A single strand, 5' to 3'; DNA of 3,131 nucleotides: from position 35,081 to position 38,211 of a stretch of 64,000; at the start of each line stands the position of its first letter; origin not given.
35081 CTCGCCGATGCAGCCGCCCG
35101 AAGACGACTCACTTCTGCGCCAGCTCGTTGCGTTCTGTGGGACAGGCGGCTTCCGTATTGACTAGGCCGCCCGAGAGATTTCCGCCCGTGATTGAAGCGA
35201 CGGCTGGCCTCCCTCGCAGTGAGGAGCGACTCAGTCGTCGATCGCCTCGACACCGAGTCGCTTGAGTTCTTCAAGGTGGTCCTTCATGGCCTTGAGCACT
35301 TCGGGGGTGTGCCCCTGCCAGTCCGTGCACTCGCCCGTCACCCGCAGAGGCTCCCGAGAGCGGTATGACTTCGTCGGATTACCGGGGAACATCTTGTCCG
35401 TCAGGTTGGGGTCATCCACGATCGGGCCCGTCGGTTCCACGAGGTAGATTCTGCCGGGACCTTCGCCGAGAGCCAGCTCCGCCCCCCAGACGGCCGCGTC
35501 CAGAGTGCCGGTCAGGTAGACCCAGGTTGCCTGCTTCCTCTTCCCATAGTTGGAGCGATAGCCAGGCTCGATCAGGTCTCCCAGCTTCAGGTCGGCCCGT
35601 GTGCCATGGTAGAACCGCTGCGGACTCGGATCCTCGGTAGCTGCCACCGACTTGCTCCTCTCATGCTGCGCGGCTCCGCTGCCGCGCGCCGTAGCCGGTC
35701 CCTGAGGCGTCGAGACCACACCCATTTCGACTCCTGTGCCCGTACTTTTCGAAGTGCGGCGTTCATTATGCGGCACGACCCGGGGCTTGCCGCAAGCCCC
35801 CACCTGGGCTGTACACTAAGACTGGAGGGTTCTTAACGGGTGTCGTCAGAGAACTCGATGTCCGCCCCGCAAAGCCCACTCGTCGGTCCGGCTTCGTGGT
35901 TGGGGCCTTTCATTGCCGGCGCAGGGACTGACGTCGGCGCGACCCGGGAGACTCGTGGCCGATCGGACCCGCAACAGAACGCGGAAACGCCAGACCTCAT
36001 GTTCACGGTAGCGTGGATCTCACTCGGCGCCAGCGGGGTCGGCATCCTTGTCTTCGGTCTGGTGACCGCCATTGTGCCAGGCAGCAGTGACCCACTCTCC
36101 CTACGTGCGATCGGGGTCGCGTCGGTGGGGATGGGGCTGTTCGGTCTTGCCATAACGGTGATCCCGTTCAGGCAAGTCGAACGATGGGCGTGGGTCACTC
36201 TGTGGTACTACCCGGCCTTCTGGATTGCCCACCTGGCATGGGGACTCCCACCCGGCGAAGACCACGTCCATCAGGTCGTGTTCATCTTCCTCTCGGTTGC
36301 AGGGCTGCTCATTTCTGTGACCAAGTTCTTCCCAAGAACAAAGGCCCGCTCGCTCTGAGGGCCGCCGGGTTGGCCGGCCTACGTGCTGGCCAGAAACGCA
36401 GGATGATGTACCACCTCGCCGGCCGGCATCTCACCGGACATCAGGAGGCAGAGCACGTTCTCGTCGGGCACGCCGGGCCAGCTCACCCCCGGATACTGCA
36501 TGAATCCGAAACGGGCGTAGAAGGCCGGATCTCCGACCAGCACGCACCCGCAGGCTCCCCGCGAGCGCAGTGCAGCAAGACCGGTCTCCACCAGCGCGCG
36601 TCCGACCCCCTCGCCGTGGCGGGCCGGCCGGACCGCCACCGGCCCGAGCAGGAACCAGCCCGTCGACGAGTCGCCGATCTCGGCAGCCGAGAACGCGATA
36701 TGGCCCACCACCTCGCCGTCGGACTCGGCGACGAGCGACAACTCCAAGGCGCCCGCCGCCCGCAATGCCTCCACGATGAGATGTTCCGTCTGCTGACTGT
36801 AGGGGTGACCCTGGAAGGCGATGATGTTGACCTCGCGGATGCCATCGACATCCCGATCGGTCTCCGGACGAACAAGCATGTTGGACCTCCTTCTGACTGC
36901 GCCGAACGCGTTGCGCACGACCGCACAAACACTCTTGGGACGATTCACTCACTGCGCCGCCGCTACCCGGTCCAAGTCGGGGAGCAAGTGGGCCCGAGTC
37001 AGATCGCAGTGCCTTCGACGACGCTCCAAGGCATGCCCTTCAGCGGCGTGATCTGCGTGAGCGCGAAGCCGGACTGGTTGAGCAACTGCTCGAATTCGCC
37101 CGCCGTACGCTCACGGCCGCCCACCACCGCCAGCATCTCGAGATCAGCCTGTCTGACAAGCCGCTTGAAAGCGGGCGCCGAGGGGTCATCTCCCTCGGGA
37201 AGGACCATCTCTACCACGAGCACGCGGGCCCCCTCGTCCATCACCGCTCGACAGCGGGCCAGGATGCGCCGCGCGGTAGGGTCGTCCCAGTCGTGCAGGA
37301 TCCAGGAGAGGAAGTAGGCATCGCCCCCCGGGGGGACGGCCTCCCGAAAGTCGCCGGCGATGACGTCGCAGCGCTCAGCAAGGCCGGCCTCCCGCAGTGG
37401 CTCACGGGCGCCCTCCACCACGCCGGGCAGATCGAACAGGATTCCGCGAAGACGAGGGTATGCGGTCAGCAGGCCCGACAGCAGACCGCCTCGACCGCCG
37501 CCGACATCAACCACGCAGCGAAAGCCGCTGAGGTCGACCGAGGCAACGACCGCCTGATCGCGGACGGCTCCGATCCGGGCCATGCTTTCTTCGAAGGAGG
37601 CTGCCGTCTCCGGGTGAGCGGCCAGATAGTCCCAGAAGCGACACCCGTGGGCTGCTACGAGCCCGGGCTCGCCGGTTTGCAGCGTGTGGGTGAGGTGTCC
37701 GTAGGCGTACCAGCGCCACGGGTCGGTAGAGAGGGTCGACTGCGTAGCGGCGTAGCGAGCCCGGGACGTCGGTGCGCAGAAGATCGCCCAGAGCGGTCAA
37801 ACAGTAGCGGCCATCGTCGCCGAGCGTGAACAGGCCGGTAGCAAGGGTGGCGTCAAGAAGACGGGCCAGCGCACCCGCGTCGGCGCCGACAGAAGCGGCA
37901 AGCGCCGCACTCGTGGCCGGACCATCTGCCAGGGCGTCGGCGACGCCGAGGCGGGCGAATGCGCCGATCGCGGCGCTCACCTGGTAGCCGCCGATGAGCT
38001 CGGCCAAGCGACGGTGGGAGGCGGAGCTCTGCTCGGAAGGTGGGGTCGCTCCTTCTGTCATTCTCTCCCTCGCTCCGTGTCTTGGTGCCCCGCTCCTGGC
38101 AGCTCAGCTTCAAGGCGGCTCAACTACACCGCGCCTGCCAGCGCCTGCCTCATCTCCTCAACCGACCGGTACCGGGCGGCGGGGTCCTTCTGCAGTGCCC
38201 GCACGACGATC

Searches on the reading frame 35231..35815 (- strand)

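Call 56: search_protein_families(library=pfam, proteins=[window:35231-35815:-], max_evalue=0.001)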
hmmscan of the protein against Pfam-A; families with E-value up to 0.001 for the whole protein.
window:35231-35815:- (194 aa): 1 family
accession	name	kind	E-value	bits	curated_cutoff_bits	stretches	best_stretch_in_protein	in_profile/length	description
PF12120.14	Arr-ms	-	1.8e-47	160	25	1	68-166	1-99/99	Rifampin ADP-ribosyl transferase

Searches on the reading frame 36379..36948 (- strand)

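Call 9: search_protein_families(library=pfam, proteins=[window:36379-36948:-], max_evalue=0.01)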
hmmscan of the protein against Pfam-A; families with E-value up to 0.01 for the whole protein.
window:36379-36948:- (189 aa): 4 families
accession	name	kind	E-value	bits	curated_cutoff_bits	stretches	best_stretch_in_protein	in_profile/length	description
PF13508.13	Acetyltransf_7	-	1.5e-10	41.7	27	1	72-150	6-83/84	Acetyltransferase (GNAT) domain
PF00583.31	Acetyltransf_1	-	7.5e-10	39.5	20.7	1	63-149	27-116/116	Acetyltransferase (GNAT) family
PF13527.13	Acetyltransf_9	-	7e-09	36.2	25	1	26-149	2-124/127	Acetyltransferase (GNAT) domain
PF13673.13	Acetyltransf_10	-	0.0014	19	23.6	1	71-131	33-85/128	Acetyltransferase (GNAT) domain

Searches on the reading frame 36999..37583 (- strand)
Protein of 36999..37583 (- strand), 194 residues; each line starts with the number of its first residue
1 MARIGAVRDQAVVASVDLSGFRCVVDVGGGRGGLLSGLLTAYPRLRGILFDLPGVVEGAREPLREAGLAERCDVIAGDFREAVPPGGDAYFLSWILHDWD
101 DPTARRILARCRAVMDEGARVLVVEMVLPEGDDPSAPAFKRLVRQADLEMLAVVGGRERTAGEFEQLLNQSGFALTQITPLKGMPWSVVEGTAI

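Call 9: search_protein_families(library=pfam, proteins=[window:36999-37583:-], max_evalue=0.01)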
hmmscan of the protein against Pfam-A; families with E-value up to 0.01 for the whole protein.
window:36999-37583:- (194 aa): 3 families
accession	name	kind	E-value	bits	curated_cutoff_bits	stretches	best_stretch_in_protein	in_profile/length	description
PF00891.24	Methyltransf_2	-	9.4e-45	153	22.3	1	7-174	49-210/210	O-methyltransferase domain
PF13649.12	Methyltransf_25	-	1.5e-05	26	27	1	24-118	1-96/97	Methyltransferase domain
PF08242.18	Methyltransf_12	-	0.0032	18.6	30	1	25-120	1-97/98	Methyltransferase domain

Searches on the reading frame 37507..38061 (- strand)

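Call 9: search_protein_families(library=pfam, proteins=[window:37507-38061:-], max_evalue=0.01)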
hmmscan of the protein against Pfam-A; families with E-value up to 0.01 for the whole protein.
window:37507-38061:- (184 aa): 2 families
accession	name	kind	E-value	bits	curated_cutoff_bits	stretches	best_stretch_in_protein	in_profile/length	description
PF08100.18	Dimerisation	-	2.9e-13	49.9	25.6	1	15-96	5-91/93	O-methyltransferase dimerisation domain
PF25213.1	HVO_A0261_N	-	2.2e-05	24.7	35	1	32-96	8-71/86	HVO_A0261 N-terminal domain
